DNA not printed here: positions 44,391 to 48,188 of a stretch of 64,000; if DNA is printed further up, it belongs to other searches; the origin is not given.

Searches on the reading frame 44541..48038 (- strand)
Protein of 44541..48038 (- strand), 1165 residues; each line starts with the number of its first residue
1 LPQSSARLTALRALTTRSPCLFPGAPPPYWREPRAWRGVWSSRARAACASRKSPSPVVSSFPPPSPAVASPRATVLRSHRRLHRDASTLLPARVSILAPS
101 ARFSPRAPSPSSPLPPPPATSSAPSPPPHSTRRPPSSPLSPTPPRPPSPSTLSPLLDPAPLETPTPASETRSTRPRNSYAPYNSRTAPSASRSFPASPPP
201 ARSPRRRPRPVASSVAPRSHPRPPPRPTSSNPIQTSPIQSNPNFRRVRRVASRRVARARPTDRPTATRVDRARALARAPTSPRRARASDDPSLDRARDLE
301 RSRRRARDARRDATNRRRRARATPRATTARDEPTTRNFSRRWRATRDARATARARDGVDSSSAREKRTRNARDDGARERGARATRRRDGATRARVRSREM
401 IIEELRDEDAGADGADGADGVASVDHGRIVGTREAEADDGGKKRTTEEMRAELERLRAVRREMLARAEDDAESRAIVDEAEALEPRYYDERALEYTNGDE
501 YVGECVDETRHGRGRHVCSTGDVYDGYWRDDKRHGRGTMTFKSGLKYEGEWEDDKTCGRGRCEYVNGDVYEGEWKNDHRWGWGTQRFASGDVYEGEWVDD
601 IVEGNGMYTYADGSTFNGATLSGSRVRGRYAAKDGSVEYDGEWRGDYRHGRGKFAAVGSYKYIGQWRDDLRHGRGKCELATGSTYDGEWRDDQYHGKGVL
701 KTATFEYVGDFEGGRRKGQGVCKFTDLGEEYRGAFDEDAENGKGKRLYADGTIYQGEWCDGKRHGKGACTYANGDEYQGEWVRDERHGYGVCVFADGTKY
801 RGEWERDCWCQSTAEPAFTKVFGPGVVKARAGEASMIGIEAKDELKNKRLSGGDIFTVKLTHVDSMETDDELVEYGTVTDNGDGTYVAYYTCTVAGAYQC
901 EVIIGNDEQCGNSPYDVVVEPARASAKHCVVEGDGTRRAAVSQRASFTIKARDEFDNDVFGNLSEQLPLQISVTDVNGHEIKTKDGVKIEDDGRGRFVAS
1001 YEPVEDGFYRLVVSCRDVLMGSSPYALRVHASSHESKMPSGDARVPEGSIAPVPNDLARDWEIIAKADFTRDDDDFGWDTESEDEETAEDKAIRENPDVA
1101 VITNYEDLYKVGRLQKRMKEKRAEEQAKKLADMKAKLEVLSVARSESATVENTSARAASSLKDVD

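Call 6: search_protein_families(library=pfam, proteins=[window:44541-48038:-])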
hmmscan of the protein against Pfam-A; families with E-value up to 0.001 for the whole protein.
window:44541-48038:- (1165 aa): 4 families
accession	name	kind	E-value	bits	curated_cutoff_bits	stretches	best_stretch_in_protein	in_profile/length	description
PF02493.26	MORN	-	3.6e-57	187.3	22.5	7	777-798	1-22/23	MORN repeat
PF00630.25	Filamin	-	1e-25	90.8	26.9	2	815-915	3-92/93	Filamin/ABP280 repeat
PF23616.1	Ig_GEX2_N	-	3.9e-05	24.1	27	0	942-1024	17-100/105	GEX2 N-terminal Ig-like domain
PF09134.16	Invasin_D3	-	0.00052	20.9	33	0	827-905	14-83/98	Invasin, domain 3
